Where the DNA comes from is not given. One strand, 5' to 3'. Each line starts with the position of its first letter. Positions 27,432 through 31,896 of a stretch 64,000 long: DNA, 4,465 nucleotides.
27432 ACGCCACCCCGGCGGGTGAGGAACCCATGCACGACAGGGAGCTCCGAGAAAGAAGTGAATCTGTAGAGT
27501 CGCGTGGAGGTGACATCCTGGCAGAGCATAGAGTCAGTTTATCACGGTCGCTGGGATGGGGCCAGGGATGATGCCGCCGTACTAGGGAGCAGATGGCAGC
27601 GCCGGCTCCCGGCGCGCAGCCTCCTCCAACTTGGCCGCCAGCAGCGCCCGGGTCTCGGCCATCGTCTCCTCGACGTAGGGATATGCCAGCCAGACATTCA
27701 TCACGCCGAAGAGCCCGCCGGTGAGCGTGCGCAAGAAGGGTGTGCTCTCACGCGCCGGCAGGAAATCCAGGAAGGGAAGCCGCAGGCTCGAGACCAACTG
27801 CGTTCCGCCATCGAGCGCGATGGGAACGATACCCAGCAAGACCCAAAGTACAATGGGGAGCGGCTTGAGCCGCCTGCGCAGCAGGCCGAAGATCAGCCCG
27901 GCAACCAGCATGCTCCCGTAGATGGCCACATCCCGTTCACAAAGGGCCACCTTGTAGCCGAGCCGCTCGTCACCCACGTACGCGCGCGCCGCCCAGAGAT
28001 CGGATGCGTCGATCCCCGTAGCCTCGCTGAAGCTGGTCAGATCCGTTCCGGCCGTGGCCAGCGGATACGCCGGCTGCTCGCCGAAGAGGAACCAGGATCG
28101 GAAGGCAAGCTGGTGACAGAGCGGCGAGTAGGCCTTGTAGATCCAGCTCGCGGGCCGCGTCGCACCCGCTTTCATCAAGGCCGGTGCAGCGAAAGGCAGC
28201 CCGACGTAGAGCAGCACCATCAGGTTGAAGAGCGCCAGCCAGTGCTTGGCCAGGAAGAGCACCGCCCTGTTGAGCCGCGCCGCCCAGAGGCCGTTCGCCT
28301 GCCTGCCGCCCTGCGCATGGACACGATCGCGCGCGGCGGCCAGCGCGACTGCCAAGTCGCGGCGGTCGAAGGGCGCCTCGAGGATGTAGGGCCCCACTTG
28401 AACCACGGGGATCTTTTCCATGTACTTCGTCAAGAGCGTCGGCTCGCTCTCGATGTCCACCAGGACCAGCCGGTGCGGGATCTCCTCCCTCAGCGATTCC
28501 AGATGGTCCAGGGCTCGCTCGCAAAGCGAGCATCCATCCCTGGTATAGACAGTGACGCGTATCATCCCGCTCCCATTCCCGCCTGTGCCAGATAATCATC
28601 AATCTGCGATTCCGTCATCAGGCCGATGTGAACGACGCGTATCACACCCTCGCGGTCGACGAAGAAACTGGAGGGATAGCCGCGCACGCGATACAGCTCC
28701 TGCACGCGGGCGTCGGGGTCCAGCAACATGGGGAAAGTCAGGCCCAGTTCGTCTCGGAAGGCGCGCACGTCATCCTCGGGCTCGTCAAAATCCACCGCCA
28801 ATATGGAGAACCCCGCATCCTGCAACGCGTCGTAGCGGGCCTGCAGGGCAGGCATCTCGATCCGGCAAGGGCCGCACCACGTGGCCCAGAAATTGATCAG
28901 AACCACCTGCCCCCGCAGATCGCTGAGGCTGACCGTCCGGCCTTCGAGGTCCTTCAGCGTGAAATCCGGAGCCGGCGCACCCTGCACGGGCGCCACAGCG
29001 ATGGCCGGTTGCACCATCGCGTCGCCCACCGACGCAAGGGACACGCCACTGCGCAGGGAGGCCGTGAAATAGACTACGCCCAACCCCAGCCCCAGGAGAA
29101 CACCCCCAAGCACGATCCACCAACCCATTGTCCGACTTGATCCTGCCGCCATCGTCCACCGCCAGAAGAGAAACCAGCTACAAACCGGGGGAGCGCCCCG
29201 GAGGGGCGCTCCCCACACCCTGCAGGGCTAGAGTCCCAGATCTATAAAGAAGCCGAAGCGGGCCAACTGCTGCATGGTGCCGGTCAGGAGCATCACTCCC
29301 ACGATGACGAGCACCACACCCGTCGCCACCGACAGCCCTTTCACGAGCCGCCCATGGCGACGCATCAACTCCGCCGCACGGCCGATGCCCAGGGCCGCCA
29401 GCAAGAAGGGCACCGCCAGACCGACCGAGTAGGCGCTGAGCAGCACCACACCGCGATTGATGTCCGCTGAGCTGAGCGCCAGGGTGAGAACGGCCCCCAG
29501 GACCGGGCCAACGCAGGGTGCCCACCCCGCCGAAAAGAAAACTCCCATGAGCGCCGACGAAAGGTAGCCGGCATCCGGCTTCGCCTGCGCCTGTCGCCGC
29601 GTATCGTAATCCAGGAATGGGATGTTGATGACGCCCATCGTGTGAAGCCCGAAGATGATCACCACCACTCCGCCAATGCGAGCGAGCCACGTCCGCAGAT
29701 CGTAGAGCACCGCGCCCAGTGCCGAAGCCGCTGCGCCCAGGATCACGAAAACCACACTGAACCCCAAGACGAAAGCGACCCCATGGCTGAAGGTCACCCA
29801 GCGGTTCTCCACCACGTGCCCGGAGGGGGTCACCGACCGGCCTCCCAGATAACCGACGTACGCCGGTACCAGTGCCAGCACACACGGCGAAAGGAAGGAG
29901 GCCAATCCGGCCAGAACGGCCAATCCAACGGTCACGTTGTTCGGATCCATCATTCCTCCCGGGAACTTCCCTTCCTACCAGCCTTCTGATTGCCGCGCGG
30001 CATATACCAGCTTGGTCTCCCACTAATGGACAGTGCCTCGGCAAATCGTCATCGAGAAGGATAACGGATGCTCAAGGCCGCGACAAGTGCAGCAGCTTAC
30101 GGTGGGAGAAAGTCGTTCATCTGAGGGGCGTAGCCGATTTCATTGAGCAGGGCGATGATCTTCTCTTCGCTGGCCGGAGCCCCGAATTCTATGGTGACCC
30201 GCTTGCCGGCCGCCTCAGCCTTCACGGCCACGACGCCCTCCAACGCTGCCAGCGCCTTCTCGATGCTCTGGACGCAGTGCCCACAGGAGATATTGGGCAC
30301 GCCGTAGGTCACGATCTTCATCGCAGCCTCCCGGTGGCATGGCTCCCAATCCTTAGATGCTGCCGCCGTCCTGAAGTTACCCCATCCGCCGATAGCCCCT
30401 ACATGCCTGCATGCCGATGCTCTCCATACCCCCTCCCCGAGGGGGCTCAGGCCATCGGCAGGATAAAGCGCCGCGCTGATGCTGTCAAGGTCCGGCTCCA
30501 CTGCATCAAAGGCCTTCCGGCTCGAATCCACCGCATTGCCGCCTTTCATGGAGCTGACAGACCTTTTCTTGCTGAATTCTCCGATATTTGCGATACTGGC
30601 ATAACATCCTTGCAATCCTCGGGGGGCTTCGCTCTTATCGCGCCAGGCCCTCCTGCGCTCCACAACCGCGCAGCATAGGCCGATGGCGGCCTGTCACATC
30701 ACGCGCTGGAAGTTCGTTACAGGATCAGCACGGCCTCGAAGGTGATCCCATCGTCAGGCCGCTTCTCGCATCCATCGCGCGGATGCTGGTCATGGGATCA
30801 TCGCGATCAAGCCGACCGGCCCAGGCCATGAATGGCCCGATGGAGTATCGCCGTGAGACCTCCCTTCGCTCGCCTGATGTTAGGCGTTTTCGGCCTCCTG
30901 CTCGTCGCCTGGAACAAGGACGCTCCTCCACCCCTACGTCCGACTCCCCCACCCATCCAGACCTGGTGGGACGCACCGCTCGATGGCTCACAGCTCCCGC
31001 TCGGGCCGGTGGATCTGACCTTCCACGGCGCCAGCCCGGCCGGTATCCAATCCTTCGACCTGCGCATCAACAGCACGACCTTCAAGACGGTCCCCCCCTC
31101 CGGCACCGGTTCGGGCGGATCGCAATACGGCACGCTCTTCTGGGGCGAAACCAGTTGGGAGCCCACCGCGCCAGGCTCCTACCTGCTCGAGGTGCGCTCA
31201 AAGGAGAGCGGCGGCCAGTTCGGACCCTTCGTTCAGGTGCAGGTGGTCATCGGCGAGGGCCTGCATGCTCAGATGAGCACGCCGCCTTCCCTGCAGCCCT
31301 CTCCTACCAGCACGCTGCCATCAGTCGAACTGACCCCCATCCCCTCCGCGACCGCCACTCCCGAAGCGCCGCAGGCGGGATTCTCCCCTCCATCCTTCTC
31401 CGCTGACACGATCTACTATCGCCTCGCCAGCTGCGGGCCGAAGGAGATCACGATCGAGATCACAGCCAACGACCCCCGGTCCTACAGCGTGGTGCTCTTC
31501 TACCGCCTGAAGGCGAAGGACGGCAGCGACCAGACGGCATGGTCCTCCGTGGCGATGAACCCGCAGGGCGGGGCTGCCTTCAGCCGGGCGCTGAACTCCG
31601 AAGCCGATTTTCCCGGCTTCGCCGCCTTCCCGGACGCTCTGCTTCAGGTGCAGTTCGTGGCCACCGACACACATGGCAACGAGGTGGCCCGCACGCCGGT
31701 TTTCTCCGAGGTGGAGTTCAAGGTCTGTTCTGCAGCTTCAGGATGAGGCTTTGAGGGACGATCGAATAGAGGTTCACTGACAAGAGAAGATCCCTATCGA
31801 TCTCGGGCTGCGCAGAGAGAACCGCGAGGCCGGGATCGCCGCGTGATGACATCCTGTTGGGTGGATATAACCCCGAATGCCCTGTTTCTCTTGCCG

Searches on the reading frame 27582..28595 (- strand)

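Call 12: search_protein_families(library=pfam, proteins=[window:27582-28595:-], max_evalue=0.01)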
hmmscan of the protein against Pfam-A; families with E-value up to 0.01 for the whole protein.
window:27582-28595:- (337 aa): 2 families
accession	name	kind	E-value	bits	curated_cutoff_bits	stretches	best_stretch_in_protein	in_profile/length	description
PF09858.14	DUF2085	-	1.8e-12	48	25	1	213-301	13-88/90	Predicted membrane protein (DUF2085)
PF05768.20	Glrx-like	-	2.7e-12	47.3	26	1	13-80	1-71/77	Glutaredoxin-like domain (DUF836)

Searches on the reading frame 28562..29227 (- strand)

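Call 12: search_protein_families(library=pfam, proteins=[window:28562-29227:-], max_evalue=0.01)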
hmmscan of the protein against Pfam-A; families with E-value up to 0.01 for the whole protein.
window:28562-29227:- (221 aa): 8 families
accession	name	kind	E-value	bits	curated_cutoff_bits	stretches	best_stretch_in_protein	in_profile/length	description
PF00578.27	AhpC-TSA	-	6.6e-36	123.4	26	1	83-198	2-123/124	AhpC/TSA family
PF08534.16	Redoxin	-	1e-25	90.7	26.6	1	83-211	3-146/148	Redoxin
PF13905.12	Thioredoxin_8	-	2.1e-10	41.2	27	1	106-194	1-92/94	Thioredoxin-like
PF00085.26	Thioredoxin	-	4.2e-09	36.8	23.5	1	107-154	19-65/103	Thioredoxin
PF13098.12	Thioredoxin_2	-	4.2e-06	27.5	27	1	106-213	5-104/104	Thioredoxin-like domain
PF00255.25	GSHPx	-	5.9e-06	26.3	27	1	88-145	3-59/108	Glutathione peroxidase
PF02630.20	SCO1-SenC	-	0.00096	19.6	22.8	1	87-152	2-70/134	SCO1/SenC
PF13911.12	AhpC-TSA_2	-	0.0013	19.6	27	1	128-177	2-50/114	AhpC/TSA antioxidant enzyme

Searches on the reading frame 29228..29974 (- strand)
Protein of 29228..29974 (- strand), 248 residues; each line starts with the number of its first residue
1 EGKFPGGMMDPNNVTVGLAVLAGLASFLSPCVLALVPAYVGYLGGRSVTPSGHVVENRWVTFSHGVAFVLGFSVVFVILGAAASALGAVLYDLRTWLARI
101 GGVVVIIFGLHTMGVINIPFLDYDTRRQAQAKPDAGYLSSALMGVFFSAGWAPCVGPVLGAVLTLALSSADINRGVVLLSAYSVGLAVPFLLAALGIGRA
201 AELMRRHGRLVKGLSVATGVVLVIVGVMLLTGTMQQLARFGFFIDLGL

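Call 12: search_protein_families(library=pfam, proteins=[window:29228-29974:-], max_evalue=0.01)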
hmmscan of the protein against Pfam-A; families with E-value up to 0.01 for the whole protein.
window:29228-29974:- (248 aa): 1 family
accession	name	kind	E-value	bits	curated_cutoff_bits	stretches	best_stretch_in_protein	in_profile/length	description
PF02683.22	DsbD_TM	-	2.3e-17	63.5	27.1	1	15-231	4-216/219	Cytochrome C biogenesis protein transmembrane domain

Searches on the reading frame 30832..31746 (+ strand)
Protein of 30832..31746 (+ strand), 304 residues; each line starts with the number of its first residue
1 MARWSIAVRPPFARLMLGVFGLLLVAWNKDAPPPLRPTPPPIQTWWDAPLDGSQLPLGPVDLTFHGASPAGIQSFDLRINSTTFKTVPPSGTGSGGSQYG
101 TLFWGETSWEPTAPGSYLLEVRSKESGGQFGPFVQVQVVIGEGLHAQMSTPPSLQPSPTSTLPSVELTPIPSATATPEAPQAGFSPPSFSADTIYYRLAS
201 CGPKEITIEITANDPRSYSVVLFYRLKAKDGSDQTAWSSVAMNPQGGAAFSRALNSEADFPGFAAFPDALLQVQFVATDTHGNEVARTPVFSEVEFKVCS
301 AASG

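Call 12: search_protein_families(library=pfam, proteins=[window:30832-31746:+], max_evalue=0.01)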
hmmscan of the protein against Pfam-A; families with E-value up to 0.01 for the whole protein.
window:30832-31746:+ (304 aa): 1 family
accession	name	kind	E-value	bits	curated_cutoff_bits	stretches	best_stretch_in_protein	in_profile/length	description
PF17957.7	Big_7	-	0.0084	17.2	24.1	0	46-102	5-54/70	Bacterial Ig domain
